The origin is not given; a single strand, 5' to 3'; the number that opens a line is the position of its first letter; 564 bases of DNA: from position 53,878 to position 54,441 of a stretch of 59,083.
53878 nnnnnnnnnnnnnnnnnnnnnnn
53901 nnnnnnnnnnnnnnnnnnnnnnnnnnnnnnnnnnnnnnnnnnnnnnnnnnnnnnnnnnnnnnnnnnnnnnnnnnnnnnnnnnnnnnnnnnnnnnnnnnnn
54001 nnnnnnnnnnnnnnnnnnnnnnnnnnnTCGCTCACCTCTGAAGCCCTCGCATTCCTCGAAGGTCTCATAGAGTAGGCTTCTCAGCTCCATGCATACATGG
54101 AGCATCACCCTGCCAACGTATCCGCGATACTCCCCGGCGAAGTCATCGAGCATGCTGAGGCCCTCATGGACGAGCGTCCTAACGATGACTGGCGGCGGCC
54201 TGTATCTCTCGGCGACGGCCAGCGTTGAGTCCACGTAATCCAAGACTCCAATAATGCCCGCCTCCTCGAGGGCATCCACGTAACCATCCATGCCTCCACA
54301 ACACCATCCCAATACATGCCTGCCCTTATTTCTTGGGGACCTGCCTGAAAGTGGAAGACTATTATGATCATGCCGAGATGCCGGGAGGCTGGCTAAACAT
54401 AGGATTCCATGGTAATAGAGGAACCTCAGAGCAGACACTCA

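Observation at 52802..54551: TnpB element without a recognisable TnpA: ORF-A sits in the tnpA position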

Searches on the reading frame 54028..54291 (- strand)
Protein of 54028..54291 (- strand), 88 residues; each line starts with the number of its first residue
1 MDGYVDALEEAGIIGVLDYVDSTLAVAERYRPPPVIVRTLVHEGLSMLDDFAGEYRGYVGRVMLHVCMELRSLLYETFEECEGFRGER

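Call 8: search_protein_families(library=pfam, proteins=[window:54028-54291:-], max_evalue=0.1)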
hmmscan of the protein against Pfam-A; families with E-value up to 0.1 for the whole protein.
seq(88 aa): 0 families

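Call 10: find_homologous_proteins(query=window:54028-54291:-, max_evalue=0.01)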
Query seq(88 aa) (88 aa): 330 proteins with E <= 0.01 among 332 candidates; the best 120 are listed.
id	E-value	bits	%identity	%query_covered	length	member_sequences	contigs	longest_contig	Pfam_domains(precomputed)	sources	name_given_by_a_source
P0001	6.5e-42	159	94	88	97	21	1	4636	-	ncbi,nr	ncbi:MAG: hypothetical protein LZ166_04730 [Thaumarchaeota archaeon]|nr:hypothetical protein [Candid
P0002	9.8e-41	155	84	100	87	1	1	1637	-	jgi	jgi:hypothetical protein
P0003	1.2e-35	139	82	94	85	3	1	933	-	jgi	jgi:hypothetical protein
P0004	1.2e-34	136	77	88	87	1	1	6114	-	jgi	jgi:hypothetical protein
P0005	1.4e-34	136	75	99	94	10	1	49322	-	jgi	jgi:hypothetical protein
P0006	3.8e-34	134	73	100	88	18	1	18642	-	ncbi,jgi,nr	ncbi:MAG: hypothetical protein LZ169_04170 [Thaumarchaeota archaeon]|jgi:hypothetical protein|nr:hyp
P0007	4.2e-34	134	76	100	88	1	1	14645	-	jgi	jgi:hypothetical protein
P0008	1.3e-33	133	78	99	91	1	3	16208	-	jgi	jgi:hypothetical protein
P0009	3.0e-33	131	84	85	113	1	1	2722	-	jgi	-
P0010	4.5e-33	131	81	89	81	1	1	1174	-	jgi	jgi:hypothetical protein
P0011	6.5e-33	130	84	85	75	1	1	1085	-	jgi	-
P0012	1.6e-32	129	71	100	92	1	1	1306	-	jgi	jgi:hypothetical protein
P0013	1.6e-32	129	76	98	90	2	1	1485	-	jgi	jgi:hypothetical protein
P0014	2.2e-32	129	72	100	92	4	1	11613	-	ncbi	-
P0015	2.6e-32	128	77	94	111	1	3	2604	-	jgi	jgi:hypothetical protein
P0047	4.1e-30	121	77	89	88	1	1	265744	-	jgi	-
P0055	1.4e-29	120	74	89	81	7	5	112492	-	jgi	jgi:hypothetical protein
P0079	1.2e-28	117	74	88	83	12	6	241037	-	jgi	jgi:hypothetical protein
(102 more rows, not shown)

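Call 11: find_encoding_contigs(protein=P0047, flank=5000, max_places=4)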
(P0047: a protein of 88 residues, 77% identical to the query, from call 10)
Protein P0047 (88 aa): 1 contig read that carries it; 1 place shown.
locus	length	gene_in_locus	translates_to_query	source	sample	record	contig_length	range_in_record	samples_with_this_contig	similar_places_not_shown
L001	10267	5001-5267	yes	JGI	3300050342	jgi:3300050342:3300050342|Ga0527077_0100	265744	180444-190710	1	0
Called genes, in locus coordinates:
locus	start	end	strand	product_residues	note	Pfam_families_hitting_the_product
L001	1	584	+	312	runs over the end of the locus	PF01717:Meth_synt_2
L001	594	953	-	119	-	PF12973:Cupin_7 (weak), PF01050:MannoseP_isomer (weak), PF02311:AraC_binding, PF07883:Cupin_2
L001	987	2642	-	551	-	PF00682:HMGL-like, PF22617:HCS_D2, PF08502:LeuA_dimer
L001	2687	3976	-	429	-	PF27218:MJ0043_C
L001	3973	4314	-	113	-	-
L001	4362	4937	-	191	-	-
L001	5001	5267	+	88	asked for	-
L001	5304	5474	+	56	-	-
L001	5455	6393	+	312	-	PF12840:HTH_20 (faint)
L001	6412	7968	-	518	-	PF04055:Radical_SAM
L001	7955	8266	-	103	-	-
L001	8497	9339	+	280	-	PF22626:LysX_preATP_grasp, PF14397:ATPgrasp_ST (faint), PF02655:ATP-grasp_3, PF02786:CPSase_L_D2 (faint), PF02955:GSH-S_ATP, PF08443:RimK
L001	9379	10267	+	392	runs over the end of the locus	PF00202:Aminotran_3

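Call 12: find_encoding_contigs(protein=P0079, flank=5000, max_places=6)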
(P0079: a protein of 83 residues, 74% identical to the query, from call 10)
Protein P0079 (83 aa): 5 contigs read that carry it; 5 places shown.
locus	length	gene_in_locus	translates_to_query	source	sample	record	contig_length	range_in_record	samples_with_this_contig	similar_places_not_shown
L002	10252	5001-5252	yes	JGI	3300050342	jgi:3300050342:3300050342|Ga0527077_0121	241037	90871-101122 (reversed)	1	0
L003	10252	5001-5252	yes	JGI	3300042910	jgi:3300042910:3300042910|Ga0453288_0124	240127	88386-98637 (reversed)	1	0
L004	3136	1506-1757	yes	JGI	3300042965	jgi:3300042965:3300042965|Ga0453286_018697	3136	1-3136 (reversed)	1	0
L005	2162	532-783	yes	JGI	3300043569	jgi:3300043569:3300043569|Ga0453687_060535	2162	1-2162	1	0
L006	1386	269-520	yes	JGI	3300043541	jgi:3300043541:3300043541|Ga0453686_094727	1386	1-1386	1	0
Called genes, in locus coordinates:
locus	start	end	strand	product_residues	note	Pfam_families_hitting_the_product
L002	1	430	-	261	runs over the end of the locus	PF00218:IGPS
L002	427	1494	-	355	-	PF02885:Glycos_trans_3N, PF00591:Glycos_transf_3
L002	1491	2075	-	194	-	PF00117:GATase, PF07722:Peptidase_C26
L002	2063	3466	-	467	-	PF04715:, PF00425:Chorismate_bind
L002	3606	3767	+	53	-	-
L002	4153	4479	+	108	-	-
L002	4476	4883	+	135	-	-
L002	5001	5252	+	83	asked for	-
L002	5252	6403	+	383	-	PF27234:MJ0013, PF07282:Cas12f1-like_TNB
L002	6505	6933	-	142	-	PF00164:Ribosom_S12_S23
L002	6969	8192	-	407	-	PF26686:DUF8575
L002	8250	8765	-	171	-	-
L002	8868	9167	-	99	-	-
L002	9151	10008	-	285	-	PF21948:LplA-B_cat, PF03099:BPL_LplA_LipB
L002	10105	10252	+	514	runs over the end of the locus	PF00370:FGGY_N, PF02782:FGGY_C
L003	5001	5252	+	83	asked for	-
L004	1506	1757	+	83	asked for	-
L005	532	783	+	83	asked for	-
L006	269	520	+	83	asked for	-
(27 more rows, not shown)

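Call 13: find_encoding_contigs(protein=P0055, flank=5000, max_places=6)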
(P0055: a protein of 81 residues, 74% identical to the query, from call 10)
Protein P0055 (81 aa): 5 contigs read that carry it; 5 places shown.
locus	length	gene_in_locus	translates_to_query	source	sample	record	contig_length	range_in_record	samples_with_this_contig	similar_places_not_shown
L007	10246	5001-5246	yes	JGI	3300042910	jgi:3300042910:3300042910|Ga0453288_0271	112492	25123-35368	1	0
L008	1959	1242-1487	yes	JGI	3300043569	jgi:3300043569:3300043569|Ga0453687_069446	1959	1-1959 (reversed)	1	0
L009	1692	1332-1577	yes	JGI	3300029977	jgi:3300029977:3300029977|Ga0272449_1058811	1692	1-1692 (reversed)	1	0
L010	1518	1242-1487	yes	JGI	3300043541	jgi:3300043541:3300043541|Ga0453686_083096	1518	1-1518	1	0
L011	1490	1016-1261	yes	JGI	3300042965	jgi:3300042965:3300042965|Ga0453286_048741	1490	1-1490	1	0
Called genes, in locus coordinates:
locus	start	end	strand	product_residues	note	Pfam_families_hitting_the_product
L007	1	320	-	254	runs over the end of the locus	PF01884:PcrB, PF01207:Dus (faint), PF05690:ThiG (faint), PF00977:His_biosynth, PF01180:DHO_dh (weak)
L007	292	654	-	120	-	PF05129:Zn_ribbon_Elf1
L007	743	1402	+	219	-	-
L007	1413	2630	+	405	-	PF16575:CLP1_P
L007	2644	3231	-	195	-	PF27418:GINS23_N (faint), PF22090:Gins51_C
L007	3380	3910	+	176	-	PF28549:NDPSase_N (faint), PF00293:NUDIX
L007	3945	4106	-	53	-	-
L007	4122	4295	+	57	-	-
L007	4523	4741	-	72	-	-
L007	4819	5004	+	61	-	-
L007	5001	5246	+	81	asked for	-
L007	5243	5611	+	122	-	-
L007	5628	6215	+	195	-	PF01385:OrfB_IS605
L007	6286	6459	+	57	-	-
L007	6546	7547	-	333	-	PF00586:AIRS, PF02769:AIRS_C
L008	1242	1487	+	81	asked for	-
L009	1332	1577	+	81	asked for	-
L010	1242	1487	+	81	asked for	-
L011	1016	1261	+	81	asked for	-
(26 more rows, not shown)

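Call 16: find_related_loci(query=A2, collection=genome_contigs, flank=6000)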
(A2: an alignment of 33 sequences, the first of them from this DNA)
Query A2 (88 aa) in genome_contigs; peptide patterns used: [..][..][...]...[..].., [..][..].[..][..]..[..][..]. (x = any residue, [..] = any of these).
52 stretches matched a pattern, but none encodes a relative of the query by tblastn (E <= 1e-3).

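Call 17: find_related_loci(query=A2, collection=metagenome_contigs, flank=5000)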
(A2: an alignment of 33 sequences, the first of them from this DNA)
Query A2 (88 aa) in metagenome_contigs; peptide patterns used: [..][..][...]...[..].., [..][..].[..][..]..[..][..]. (x = any residue, [..] = any of these).
290 stretches matched a pattern; 214 encode a relative of the query (tblastn E <= 1e-3); the best 80 are kept; 80 distinct loci.
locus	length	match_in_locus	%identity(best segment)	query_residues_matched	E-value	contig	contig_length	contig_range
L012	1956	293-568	91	1-88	3e-51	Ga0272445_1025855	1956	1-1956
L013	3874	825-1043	90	12-84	2e-41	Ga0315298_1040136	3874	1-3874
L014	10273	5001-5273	76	1-87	3e-40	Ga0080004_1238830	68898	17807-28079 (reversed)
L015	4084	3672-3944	76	1-87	3e-40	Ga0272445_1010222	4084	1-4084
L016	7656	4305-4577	76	1-87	3e-40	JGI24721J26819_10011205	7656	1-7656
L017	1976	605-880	72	1-88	5e-37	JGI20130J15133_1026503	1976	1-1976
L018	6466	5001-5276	72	1-88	6e-37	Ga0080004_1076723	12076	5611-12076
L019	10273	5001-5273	73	1-87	4e-37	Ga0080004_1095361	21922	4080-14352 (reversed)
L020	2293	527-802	72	1-88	5e-37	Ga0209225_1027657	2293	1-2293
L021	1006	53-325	73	1-87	3e-38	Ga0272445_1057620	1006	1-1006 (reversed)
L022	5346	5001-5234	79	1-78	3e-36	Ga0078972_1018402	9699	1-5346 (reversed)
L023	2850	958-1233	71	1-88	2e-36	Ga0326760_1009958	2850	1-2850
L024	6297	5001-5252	75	1-84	3e-36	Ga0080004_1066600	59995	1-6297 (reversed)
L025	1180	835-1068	78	1-78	8e-37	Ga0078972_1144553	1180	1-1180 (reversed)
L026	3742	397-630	78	1-78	4e-36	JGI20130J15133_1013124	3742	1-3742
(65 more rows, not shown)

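Call 30: predict_structure(alignment_id=A2)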
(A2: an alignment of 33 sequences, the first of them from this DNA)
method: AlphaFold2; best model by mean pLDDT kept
length: 88 residues; sequences in the alignment: 33
mean_pLDDT: 66.3   pTM: 0.37
mean pLDDT of the five models: 66.3, 65.0, 64.3, 61.8, 61.6
residues with pLDDT >= 90: 0; 70-90: 41; 50-70: 41; < 50: 6
segments of 3 or more residues with pLDDT < 50: 83-88
pLDDT, mean of each block of 10 residues (from residue 1): 58 71 75 74 76 63 67 64 44
secondary structure, 60 per line:
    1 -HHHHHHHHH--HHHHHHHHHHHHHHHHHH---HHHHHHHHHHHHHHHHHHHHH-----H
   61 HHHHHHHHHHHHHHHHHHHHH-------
elements in order: H2-10 H13-30 H34-54 H60-81

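Call 48: fold_search(model_id=the predicted structure, library=pdb)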
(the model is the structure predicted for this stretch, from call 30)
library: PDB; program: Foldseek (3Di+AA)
matches with E <= 10: 25; with E <= 0.001: 0
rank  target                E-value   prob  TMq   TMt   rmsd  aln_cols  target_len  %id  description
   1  2v6y_B                3.1e+00  0.20  0.43  0.50   4.5        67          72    9  Structure of the MIT domain from a S. solfataricus Vps4-like ATPase (released 2007-10-16)
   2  8j0h_E                3.1e+00  0.18  0.50  0.38   6.0        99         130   11  Crystal structure of the fission yeast Rex1BD protein(C4H3.06) (released 2023-11-01)
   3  6tb3_BW               4.2e+00  0.13  0.45  0.38   5.7        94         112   15  yeast 80S ribosome in complex with the Not5 subunit of the CCR4-NOT complex (released 2020-04-22)
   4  1wfd_MODEL_1_A        4.8e+00  0.13  0.44  0.42   4.5        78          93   13  Solution structure of mouse MIT domain (released 2004-11-26)
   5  9jm8_B                5.1e+00  0.21  0.50  0.64   3.5        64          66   16  Crystal structure of de novo designed light-responsive heterodimer 7 (LRD-7) (released 2025-08-27)
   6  6b87_C                5.5e+00  0.08  0.39  0.35  17.3        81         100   21  Crystal structure of transmembrane protein TMHC2_E (released 2018-03-14)
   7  1tqg                  6.2e+00  0.15  0.52  0.45   4.3        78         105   19  CheA phosphotransferase domain from Thermotoga maritima (released 2004-09-07)
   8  4kb2                  6.2e+00  0.05  0.28  0.15  11.4        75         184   13  Crystal structure of ribosome recycling factor mutant R109A from Mycobacterium tuberculosis (released 2014-03-12)
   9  6h2f_C                6.6e+00  0.08  0.42  0.13  19.6        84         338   19  Structure of the pre-pore AhlB of the tripartite alpha-pore forming toxin, AHL, from Aeromonas hydrophila. (released 2019-07-10)
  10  6grj_B                7.0e+00  0.08  0.42  0.13  18.9        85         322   19  Structure of the AhlB pore of the tripartite alpha-pore forming toxin, AHL, from Aeromonas hydrophila. (released 2019-07-03)
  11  6h2f_J                7.5e+00  0.08  0.41  0.12  14.4        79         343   20  Structure of the pre-pore AhlB of the tripartite alpha-pore forming toxin, AHL, from Aeromonas hydrophila. (released 2019-07-10)
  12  8bpo_t2               7.5e+00  0.08  0.40  0.11   7.1        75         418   12  Structure of rabbit 80S ribosome translating beta-tubulin in complex with tetratricopeptide protein 5 (TTC5) and S-ph (released 2023-07-05)
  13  9qln                  7.5e+00  0.06  0.41  0.04   9.1        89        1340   13  Human myoferlin (1-1997) in the lipid-free, Ca2+-bound state (released 2025-06-04)
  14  9cwt_k                7.5e+00  0.06  0.34  0.35   6.3        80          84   12  Human kidney respiratory complex I (released 2025-08-06)
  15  7r0e_B                8.0e+00  0.05  0.36  0.06  12.4        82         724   16  Early transcription elongation state of influenza A/H7N9 polymerase backtracked due to double incoproation of nucleoti (released 2022-12-28)
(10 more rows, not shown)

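Call 51: search_protein_families(library=ncbifam, proteins=[window:54028-54291:-], max_evalue=0.1)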
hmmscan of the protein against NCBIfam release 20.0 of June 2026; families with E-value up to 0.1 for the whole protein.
seq(88 aa): 0 families

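Call 59: search_solved_structures(query=A2, max_evalue=10)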
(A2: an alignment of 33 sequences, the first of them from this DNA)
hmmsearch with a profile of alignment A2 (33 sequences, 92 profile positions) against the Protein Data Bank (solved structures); distinct sequences matched with E-value up to 10: 2.
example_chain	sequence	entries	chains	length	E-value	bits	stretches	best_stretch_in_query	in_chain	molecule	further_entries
1x5b_A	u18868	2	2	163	1.5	12.5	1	54-85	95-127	signal transducing adaptor molecule 2 | Signal transducing adapter molecule 2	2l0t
7uvj_A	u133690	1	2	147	1.6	12.4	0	68-91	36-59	Apolipoprotein E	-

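Call 61: find_related_loci(query=A2, collection=viral_contigs, flank=5000)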
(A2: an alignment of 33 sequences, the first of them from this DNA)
Query A2 (88 aa) in viral_contigs; peptide patterns used: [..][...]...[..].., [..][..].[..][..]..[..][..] (x = any residue, [..] = any of these).
54 stretches matched a pattern, but none encodes a relative of the query by tblastn (E <= 1e-3).

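Call 63: find_related_loci(query=L002:5252-6400:+, collection=genome_contigs, flank=3000)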
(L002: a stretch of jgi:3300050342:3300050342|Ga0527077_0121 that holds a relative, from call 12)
Query L002:5252-6400:+ (383 aa) in genome_contigs; peptide patterns used: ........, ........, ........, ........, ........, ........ (x = any residue, [..] = any of these).
40 stretches matched a pattern, but none encodes a relative of the query by tblastn (E <= 1e-3).

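Call 64: find_homologous_proteins(query=L002:5252-6400:+, max_evalue=0.00001)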
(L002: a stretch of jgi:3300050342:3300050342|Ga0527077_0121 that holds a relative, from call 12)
Query L002:5252-6400:+ (383 aa): 575 proteins with E <= 0.00001 among 2515 candidates; the best 120 are listed.
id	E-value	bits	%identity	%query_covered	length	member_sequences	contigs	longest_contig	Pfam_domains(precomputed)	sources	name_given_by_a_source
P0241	5.1e-259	876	100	100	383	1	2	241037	PF27234.1,PF07282.19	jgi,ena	-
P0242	4.0e-257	870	100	99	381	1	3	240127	PF27234.1,PF07282.19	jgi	jgi:putative transposase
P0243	1.6e-256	868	98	100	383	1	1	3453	PF27234.1,PF07282.19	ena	-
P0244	9.0e-247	836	95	100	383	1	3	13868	PF27234.1,PF07282.19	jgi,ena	-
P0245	6.9e-245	830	95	99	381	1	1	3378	PF27234.1,PF07282.19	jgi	jgi:putative transposase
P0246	2.5e-238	808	92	100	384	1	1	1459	PF27234.1,PF07282.19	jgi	jgi:putative transposase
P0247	5.9e-232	787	99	91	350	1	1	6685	PF27234.1,PF07282.19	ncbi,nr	ncbi:MAG: RNA-guided endonuclease TnpB family protein, partial [Thaumarchaeota archaeon]|nr:RNA-guid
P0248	1.1e-221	753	86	100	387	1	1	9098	PF27234.1,PF07282.19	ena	-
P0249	2.0e-217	739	84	100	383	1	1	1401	PF27234.1,PF07282.19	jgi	jgi:putative transposase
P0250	4.3e-216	735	84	99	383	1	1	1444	PF27234.1,PF07282.19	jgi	jgi:putative transposase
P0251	1.8e-214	730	83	100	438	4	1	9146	PF27234.1,PF07282.19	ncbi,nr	ncbi:MAG: RNA-guided endonuclease TnpB family protein [Thaumarchaeota archaeon]|nr:RNA-guided endonu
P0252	8.1e-211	718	81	100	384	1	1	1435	PF27234.1,PF07282.19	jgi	jgi:putative transposase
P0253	7.6e-210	714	82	99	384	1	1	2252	PF27234.1,PF07282.19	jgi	jgi:putative transposase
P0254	2.6e-209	713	79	100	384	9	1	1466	PF27234.1,PF07282.19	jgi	jgi:putative transposase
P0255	3.2e-209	712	80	100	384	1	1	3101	PF27234.1,PF07282.19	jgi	jgi:putative transposase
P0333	9.3e-175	599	67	100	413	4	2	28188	PF27234.1,PF07282.19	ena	-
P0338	9.2e-173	592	68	100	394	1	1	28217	PF27234.1,PF07282.19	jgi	jgi:putative transposase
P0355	1.2e-162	559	65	100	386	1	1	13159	PF27234.1,PF07282.19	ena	-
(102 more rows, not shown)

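Call 65: find_encoding_contigs(protein=P0338, flank=3500, max_places=2)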
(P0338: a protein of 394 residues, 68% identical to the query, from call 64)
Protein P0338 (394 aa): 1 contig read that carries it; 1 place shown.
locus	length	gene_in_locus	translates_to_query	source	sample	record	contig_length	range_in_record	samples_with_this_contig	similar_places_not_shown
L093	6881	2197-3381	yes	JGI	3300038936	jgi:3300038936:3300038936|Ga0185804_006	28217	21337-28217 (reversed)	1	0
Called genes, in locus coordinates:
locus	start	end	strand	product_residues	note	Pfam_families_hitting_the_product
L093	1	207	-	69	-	?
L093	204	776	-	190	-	-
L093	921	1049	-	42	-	-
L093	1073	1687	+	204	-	-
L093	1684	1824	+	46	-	-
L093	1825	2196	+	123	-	-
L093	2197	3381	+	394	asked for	PF27234:MJ0013, PF07282:Cas12f1-like_TNB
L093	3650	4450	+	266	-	PF01887:SAM_HAT_N, PF20257:SAM_HAT_C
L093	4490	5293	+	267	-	PF00483:NTP_transferase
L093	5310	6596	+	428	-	PF13562:NTP_transf_4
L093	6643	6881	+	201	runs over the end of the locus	PF00227:Proteasome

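Call 66: find_encoding_contigs(protein=P0355, flank=3500, max_places=2)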
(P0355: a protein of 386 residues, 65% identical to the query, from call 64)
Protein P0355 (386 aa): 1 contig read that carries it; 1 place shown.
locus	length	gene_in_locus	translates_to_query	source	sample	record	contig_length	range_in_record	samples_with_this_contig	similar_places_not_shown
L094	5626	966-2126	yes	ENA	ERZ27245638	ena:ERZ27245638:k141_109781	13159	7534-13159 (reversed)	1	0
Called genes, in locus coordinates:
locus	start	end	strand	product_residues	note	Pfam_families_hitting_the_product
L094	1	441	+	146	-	?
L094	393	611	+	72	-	-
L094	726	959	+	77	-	-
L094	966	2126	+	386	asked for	PF27234:MJ0013, PF07282:Cas12f1-like_TNB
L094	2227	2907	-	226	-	PF01865:PhoU_div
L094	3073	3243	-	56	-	-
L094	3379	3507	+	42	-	-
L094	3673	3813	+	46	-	-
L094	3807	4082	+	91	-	-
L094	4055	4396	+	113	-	-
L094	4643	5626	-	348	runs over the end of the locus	PF01384:PHO4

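Call 67: find_encoding_contigs(protein=P0333, flank=3500, max_places=2)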
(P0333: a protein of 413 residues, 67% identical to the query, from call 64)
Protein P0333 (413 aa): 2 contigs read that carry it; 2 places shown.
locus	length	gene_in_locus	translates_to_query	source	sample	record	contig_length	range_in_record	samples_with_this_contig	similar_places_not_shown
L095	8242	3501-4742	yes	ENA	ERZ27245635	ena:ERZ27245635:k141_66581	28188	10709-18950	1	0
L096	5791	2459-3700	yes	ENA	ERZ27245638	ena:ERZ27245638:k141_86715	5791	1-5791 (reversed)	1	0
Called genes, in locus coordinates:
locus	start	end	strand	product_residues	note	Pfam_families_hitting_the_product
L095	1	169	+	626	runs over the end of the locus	PF03485:Arg_tRNA_synt_N, PF00750:tRNA-synt_1d, PF05746:DALR_1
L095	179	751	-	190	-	PF00011:HSP20, PF04969:CS (weak), PF17886:ArsA_HSP20 (weak)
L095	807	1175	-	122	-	PF01502:PRA-CH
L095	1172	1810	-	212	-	PF00117:GATase, PF01174:SNO (faint), PF07722:Peptidase_C26 (faint)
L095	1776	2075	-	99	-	PF01503:PRA-PH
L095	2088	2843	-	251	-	PF00977:His_biosynth, PF05690:ThiG (faint), PF02581:TMP-TENI (faint), PF01207:Dus (faint), PF03060:NMO (weak)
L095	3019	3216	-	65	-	-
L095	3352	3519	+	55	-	-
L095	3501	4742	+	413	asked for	PF27234:MJ0013, PF07282:Cas12f1-like_TNB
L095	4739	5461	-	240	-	PF00977:His_biosynth, PF02581:TMP-TENI (faint), PF01884:PcrB (faint), PF01180:DHO_dh (weak), PF01207:Dus (faint), PF05690:ThiG (faint)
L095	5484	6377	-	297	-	PF01634:HisG, PF08029:HisG_C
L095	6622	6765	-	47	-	-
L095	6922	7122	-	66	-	-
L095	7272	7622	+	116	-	-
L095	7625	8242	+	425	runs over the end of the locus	PF27234:MJ0013, PF07282:Cas12f1-like_TNB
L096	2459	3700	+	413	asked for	PF27234:MJ0013, PF07282:Cas12f1-like_TNB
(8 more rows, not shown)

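Call 69: search_protein_representatives(alignment_id=A2)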
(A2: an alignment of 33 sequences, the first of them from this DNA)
Query: 33 sequences, 92 profile positions. Proteins with E-value up to 0.001 (for the whole library): 57; up to 1e-10: 31; up to 1e-30: 4. The best 57 are listed.
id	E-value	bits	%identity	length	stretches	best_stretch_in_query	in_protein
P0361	1.7e-33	131.0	-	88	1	1-82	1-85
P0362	2.9e-33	130.2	-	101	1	2-77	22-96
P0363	5.7e-33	129.3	-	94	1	1-90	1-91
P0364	1.9e-31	124.4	-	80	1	1-82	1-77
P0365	5.0e-28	113.5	-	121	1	1-63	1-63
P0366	4.6e-27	110.4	-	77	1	15-72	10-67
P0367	1.7e-26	108.5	-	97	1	1-63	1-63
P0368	4.2e-26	107.3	-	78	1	29-82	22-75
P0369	1.5e-23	99.1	-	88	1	29-90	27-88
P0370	5.8e-23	97.2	-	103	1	1-77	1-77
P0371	6.2e-23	97.1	-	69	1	21-87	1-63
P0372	4.3e-21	91.2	-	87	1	1-58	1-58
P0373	7.4e-21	90.5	-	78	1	1-57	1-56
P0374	6.7e-20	87.4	-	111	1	2-85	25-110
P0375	1.3e-18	83.3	-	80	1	37-91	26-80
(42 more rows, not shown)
